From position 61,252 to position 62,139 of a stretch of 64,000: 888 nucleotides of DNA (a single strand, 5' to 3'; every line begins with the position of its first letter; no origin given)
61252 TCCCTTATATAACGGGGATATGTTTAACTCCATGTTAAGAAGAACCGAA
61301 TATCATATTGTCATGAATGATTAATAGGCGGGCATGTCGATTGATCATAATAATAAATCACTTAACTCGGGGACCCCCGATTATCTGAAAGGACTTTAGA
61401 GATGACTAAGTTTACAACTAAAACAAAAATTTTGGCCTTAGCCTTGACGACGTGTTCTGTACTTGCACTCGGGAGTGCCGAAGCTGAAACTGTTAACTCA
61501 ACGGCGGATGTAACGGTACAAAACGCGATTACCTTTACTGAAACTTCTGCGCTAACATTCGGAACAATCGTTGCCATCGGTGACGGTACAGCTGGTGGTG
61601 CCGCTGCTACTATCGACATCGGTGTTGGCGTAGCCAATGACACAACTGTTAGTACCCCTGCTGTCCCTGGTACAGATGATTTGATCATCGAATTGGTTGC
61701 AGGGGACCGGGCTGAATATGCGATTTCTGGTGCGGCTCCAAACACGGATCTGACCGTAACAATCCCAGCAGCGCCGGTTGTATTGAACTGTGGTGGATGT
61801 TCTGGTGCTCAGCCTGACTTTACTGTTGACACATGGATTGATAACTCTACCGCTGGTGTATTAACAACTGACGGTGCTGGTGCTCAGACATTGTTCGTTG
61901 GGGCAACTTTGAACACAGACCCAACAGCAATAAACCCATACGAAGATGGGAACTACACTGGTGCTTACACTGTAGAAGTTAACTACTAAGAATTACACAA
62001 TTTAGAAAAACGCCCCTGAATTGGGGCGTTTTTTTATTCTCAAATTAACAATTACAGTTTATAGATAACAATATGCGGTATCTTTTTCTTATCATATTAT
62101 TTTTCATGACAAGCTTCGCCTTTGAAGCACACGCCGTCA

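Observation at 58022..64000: Divergent locus for a DUF4402-type chaperone/usher-like surface fibre: candidate undescribed pilus class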

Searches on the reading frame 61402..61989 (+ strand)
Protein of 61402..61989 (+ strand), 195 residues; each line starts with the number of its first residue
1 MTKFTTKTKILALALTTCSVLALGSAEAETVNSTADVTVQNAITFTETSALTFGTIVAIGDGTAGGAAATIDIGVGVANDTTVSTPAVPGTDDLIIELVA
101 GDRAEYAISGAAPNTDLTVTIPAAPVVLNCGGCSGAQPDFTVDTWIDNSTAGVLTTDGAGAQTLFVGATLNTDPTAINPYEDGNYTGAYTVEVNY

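Call 3: search_protein_families(library=pfam, proteins=[window:61402-61989:+], max_evalue=1)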
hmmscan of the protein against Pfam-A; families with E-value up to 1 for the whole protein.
window:61402-61989:+ (195 aa): 1 family
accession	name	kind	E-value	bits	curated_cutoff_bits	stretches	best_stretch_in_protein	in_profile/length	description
PF14352.11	DUF4402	-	1.3e-09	39.2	25.2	1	43-195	1-129/129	Domain of unknown function (DUF4402)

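Call 5: search_protein_families(library=ncbifam, proteins=[window:61402-61989:+], max_evalue=1)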
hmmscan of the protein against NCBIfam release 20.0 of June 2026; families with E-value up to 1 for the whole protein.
window:61402-61989:+ (195 aa): 0 families

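Call 12: search_solved_structures(query=window:61402-61989:+, max_evalue=10)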
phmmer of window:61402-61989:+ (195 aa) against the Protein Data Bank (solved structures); distinct sequences matched with E-value up to 10: 2.
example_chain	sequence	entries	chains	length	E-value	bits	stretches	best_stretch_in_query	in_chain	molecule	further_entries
2apn_A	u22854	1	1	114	0.34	14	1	93-166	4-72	Protein HI1723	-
5z06_A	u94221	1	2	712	1.4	12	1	69-125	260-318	BDI_3064 protein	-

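Call 36: find_homologous_proteins(query=window:61402-61989:+, max_evalue=0.001)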
Query window:61402-61989:+ (195 aa): 14 proteins with E <= 0.001 among 2440 candidates.
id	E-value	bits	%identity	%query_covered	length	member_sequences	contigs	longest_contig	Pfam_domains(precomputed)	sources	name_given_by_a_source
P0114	1.0e-114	399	100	100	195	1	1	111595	PF14352.12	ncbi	-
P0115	2.5e-79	283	76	100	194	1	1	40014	PF14352.12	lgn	-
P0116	4.6e-72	260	71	100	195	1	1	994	-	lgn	-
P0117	4.8e-68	247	71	100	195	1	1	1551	PF14352.12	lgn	-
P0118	2.7e-66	241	68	100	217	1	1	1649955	-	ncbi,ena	-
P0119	9.7e-43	164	51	95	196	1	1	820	-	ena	-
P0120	9.0e-41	158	51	86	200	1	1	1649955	PF14352.12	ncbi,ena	-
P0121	6.4e-36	142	49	88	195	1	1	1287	PF14352.12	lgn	-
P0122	4.8e-33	133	44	99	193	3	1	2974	PF14352.12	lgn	-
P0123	2.0e-32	130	47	95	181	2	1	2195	PF14352.12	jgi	-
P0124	5.7e-32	129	53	90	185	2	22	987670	PF14352.12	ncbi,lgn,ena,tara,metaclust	tara:strand:- start:777 stop:1334 length:558 start_codon:yes stop_codon:yes gene_type:complete|metac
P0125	3.5e-27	113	46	96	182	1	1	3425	PF14352.12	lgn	-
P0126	8.3e-24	102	48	88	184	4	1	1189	PF14352.12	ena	-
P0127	2.2e-13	68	39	85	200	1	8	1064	PF14352.12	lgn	-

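Call 38: find_homologous_proteins(query=A3, max_evalue=0.001)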
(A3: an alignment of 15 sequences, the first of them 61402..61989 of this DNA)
Query A3 (15 sequences) (195 aa, profile of the alignment): 30 proteins with E <= 0.001 among 8000 candidates.
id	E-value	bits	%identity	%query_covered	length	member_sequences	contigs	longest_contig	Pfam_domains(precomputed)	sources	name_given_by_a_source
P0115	2.0e-81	290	76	100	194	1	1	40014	PF14352.12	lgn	-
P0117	5.1e-79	282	71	100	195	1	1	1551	PF14352.12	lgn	-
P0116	1.2e-78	281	71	100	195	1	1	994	-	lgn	-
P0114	1.8e-78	281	100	100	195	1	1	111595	PF14352.12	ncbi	-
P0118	2.7e-76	274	68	100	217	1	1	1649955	-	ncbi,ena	-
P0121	2.5e-71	257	49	88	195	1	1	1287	PF14352.12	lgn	-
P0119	9.2e-67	242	51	95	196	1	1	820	-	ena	-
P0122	2.0e-65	238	44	99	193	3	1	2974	PF14352.12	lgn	-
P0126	8.1e-61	223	48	88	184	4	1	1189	PF14352.12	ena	-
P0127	8.2e-54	200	39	85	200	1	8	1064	PF14352.12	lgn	-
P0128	6.3e-39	152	35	86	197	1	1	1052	PF14352.12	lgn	-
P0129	4.1e-36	142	40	100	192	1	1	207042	PF14352.12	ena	-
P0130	3.0e-34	136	37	96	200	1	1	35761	-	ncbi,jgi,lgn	ncbi:MAG: hypothetical protein ACI9LM_003126 [Alteromonadaceae bacterium]|jgi:hypothetical protein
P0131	2.6e-33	133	38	100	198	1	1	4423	-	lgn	-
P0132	6.2e-32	129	33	96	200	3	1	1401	-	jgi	-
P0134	2.0e-28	117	52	14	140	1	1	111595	PF14352.12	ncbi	-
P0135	4.7e-28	116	35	94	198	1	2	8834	PF14352.12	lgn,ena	-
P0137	8.7e-27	112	38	94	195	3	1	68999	PF14352.12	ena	-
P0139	8.8e-22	96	24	53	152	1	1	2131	PF14352.12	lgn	-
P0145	1.3e-5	43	30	95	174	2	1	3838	PF14352.12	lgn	-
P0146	3.3e-5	42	32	87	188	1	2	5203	PF14352.12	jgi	jgi:spore coat protein U-like protein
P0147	4.2e-4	38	30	85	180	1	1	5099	PF14352.12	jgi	jgi:hypothetical protein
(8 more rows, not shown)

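Call 41: search_solved_structures(query=A4, max_evalue=10, show_alignments=2)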
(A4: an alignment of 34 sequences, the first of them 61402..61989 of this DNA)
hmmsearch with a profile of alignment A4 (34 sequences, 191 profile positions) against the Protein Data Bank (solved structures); distinct sequences matched with E-value up to 10: 4.
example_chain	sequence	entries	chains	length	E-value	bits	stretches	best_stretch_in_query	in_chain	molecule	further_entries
4fg0_A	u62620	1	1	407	0.065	16.1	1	88-142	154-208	Polyprotein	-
13jv_A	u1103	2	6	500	0.31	13.9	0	92-141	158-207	Envelope Protein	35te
9ink_A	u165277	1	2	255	0.41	13.5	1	64-139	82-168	Yellow protein of the takeout family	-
2ck2_A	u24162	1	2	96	0.49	13.2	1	94-118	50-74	HUMAN FIBRONECTIN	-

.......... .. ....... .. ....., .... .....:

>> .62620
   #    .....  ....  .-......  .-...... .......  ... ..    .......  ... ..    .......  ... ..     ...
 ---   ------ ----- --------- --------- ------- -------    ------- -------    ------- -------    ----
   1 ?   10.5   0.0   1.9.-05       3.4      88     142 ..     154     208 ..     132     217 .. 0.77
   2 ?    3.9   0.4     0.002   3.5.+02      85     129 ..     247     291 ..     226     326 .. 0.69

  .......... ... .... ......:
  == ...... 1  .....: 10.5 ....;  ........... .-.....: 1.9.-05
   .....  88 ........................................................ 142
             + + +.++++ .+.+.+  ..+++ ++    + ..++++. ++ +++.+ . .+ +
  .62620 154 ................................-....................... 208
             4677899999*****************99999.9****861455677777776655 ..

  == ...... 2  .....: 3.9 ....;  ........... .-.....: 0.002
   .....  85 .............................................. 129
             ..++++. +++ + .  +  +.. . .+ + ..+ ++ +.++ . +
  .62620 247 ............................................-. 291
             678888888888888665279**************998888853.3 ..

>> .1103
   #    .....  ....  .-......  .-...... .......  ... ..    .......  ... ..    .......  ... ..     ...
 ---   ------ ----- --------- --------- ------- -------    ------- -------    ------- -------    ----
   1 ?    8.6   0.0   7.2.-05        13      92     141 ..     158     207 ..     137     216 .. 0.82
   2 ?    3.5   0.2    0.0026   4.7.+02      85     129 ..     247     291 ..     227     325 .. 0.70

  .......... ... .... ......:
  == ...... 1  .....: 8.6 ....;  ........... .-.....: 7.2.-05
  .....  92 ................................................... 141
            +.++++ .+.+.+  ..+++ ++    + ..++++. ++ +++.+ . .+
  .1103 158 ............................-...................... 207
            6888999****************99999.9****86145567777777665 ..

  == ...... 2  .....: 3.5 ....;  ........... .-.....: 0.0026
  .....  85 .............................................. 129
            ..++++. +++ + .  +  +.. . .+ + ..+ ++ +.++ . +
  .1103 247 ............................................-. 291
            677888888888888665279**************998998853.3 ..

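Call 47: predict_structure(alignment_id=A4)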
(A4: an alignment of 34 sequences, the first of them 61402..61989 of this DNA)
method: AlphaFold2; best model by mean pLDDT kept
length: 195 residues; sequences in the alignment: 34
mean_pLDDT: 86.6   pTM: 0.75
mean pLDDT of the five models: 86.6, 84.9, 84.9, 83.0, 83.0
residues with pLDDT >= 90: 134; 70-90: 29; 50-70: 22; < 50: 10
segments of 3 or more residues with pLDDT < 50: 1-9
pLDDT, mean of each block of 10 residues (from residue 1): 42 52 61 73 93 95 82 97 84 92 98 96 97 95 98 97 98 92 97 94
secondary structure, 60 per line:
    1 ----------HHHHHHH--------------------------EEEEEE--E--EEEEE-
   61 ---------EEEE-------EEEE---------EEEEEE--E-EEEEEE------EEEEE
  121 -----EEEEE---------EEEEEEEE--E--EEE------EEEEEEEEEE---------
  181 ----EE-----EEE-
elements in order: H11-17 E44-49 E55-59 E70-73 E81-84 E94-99 E104-109 E116-120 E126-130 E140-147 E153-155 E162-171 E192-194

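Call 49: fold_search(model_id=the predicted structure, library=pdb)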
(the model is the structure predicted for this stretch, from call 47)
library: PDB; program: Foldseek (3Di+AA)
matches with E <= 10: 533; with E <= 0.001: 0
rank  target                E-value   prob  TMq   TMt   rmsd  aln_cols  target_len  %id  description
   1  3dos_E                3.9e-03  1.00  0.34  0.41   6.9       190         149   15  Crystal structure of the complex of the Caf1M chaperone with the mini-fiber of two Caf1 subunits (Caf1:Caf1), carrying (released 2009-07-14)
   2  8ehs_A                1.4e-02  0.99  0.35  0.44  11.3       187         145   13  Cryo-EM reconstruction of the CS17 bacterial adhesion pili (released 2023-03-22)
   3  4y2l_A                1.5e-02  0.98  0.33  0.40  17.3       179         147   12  Structure of CFA/I pili major subunit CfaB trimer (released 2016-08-10)
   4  4y2l_D                1.5e-02  0.97  0.32  0.39  18.1       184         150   12  Structure of CFA/I pili major subunit CfaB trimer (released 2016-08-10)
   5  7zl4_B                2.1e-02  0.94  0.32  0.38  13.2       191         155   17  Cryo-EM structure of archaic chaperone-usher Csu pilus of Acinetobacter baumannii (released 2022-08-03)
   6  5d55_A                3.7e-02  0.85  0.23  0.28   7.3       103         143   14  Crystal structure of the E. coli Hda pilus minor tip subunit, HdaB (released 2016-08-10)
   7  4y2l_B                3.9e-02  0.93  0.32  0.39  17.5       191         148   12  Structure of CFA/I pili major subunit CfaB trimer (released 2016-08-10)
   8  4y2l_F                5.0e-02  0.94  0.33  0.40  16.8       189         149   10  Structure of CFA/I pili major subunit CfaB trimer (released 2016-08-10)
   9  3dsn_C                5.5e-02  0.80  0.30  0.38   6.8       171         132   16  Crystal structure of the complex of the Caf1M chaperone with the mini-fiber of two Caf1 subunits (Caf1:Caf1), carrying (released 2009-07-14)
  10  3dos_C                6.1e-02  0.87  0.27  0.35   5.5       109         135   18  Crystal structure of the complex of the Caf1M chaperone with the mini-fiber of two Caf1 subunits (Caf1:Caf1), carrying (released 2009-07-14)
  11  6cd2_B                6.8e-02  0.97  0.30  0.20   8.0       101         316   14  Crystal structure of the PapC usher bound to the chaperone-adhesin PapD-PapG (released 2018-10-03)
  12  6fqa_D                8.8e-02  0.93  0.36  0.49   5.8       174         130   16  Crystal structure of the CsuC-CsuA/B chaperone-subunit preassembly complex of the archaic chaperone-usher Csu pili of  (released 2018-09-26)
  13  4y2n_C                9.3e-02  0.90  0.33  0.41  14.7       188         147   10  Structure of CFA/I pili major subunit CfaB trimer (released 2016-08-10)
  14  4ayf_B                9.3e-02  0.80  0.27  0.38   5.1       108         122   17  Crystal structure of the complex of the Caf1M:Caf1 chaperone:subunit preassembly complex carrying the Tyr40Ala mutatio (released 2012-09-26)
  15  2wmp_B                9.8e-02  0.96  0.31  0.46   4.3       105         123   14  Structure of the E. coli chaperone PapD in complex with the pilin domain of the PapGII adhesin (released 2010-08-25)
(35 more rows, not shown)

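Call 52: search_protein_families(library=pfam, alignment_id=A4, max_evalue=1)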
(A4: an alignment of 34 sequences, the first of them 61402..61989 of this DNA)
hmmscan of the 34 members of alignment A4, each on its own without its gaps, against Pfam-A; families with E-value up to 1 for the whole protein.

A. member 1, window:61402-61989:+ (195 aa): 1 family
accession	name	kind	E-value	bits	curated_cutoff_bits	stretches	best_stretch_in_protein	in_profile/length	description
PF14352.11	DUF4402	-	1.3e-09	39.2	25.2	1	43-195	1-129/129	Domain of unknown function (DUF4402)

B. families by the number of members that match (of 34 scanned): 14 families
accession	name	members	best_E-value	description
PF14352.11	DUF4402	25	1.6e-28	Domain of unknown function (DUF4402)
PF14272.11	Gly_rich_SFCGS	1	0.0093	Glycine-rich SFCGS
PF23951.1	DUF7282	1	0.013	Domain of unknown function (DUF7282)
PF07451.17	SpoVAD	1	0.021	Stage V sporulation protein AD (SpoVAD)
PF08896.16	DUF1842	1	0.031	Domain of unknown function (DUF1842)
PF23619.1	Ig_VWA7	1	0.041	VWA7 Ig-like domain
PF24255.1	DUF7456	1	0.047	Family of unknown function (DUF7456)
PF16246.10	DUF4903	1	0.069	Domain of unknown function (DUF4903)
PF25123.1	SWAP1_C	1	0.086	SUPPRESSOR-OF-WHITE-APRICOT-like, C-terminal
PF20579.4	LapA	1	0.25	LapA domain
PF13520.12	AA_permease_2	1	0.26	Amino acid permease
PF20544.3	DUF6758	1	0.44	Family of unknown function (DUF6758)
PF09099.16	Qn_am_d_aIII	1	0.45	Quinohemoprotein amine dehydrogenase, alpha subunit domain III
PF12019.13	GspH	1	0.93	Type II transport protein GspH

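Call 86: find_encoding_contigs(protein=P0146, flank=6000, max_places=2)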
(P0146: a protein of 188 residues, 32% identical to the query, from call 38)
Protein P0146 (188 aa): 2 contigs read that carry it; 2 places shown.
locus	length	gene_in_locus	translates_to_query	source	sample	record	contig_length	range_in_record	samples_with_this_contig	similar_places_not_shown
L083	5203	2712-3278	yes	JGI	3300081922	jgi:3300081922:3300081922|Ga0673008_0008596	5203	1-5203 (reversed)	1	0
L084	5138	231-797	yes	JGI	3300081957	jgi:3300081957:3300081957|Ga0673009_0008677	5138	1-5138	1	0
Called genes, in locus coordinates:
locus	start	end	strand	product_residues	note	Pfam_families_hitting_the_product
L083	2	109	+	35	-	?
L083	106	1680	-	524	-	PF00890:FAD_binding_2, PF01266:DAO, PF01946:Thi4 (weak), PF03486:HI0933_like (faint), PF07992:Pyr_redox_2 (weak), PF02910:Succ_DH_flav_C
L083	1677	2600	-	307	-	PF00005:ABC_tran, PF13304:AAA_21 (weak)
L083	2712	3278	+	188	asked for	PF14352:DUF4402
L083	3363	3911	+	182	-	PF14352:DUF4402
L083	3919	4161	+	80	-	PF10276:zf-CHCC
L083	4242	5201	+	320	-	?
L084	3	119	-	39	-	?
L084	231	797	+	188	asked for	PF14352:DUF4402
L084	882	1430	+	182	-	PF14352:DUF4402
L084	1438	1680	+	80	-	PF10276:zf-CHCC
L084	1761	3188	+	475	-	PF01523:PmbA_TldD_1st, PF19290:PmbA_TldD_2nd, PF19289:PmbA_TldD_3rd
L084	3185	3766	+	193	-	PF06041:DUF924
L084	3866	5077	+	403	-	-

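Call 87: find_encoding_contigs(protein=P0147, flank=6000, max_places=2)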
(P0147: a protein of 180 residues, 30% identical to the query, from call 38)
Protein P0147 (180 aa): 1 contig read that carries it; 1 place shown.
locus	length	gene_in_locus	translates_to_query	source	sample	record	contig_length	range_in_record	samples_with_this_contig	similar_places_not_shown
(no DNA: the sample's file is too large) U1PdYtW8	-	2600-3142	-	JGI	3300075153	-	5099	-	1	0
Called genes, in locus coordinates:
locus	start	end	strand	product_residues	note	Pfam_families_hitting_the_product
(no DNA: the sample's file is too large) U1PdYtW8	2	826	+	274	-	?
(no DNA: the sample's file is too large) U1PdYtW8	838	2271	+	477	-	PF00072:Response_reg, PF00158:Sigma54_activat, PF14532:Sigma54_activ_2, PF25601:AAA_lid_14, PF02954:HTH_8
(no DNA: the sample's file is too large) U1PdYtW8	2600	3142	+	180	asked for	PF14352:DUF4402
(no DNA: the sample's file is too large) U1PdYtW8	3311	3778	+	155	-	PF14352:DUF4402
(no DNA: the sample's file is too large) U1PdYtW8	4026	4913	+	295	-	-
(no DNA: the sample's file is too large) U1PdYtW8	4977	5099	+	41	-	?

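Call 89: find_encoding_contigs(protein=P0114, flank=8000, max_places=2)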
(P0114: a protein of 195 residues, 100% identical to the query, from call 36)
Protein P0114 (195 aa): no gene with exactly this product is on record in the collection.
